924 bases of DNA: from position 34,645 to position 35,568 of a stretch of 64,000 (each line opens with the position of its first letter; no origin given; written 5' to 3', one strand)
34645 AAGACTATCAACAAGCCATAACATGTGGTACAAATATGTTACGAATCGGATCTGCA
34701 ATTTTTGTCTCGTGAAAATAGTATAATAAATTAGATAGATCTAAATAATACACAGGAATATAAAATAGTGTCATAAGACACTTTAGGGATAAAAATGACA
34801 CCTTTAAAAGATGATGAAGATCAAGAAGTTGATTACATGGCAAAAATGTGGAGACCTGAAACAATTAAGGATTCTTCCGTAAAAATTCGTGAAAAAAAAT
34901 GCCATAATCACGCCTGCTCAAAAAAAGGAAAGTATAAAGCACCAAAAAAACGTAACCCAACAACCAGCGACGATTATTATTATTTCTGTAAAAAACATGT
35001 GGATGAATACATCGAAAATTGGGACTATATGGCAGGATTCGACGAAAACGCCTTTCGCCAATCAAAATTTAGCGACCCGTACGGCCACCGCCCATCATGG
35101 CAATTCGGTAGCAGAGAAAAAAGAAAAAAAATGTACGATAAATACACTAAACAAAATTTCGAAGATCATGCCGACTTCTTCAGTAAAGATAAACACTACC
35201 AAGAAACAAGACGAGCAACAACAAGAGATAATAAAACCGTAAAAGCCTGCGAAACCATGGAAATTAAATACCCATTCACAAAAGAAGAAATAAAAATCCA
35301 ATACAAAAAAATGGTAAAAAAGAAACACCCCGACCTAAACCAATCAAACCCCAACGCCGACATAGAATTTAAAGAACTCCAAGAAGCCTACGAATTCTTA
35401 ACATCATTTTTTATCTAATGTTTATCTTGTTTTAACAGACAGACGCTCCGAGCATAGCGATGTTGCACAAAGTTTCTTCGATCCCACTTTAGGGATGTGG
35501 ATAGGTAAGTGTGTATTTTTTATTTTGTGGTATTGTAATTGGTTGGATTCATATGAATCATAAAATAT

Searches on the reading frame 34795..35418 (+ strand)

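Call 47: search_protein_families(library=pfam, proteins=[window:34795-35418:+], max_evalue=0.001)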
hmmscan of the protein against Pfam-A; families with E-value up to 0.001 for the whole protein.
window:34795-35418:+ (207 aa): 1 family
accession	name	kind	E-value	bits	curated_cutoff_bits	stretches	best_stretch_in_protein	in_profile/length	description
PF00226.36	DnaJ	-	1.3e-12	48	27.8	1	154-203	5-54/63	DnaJ domain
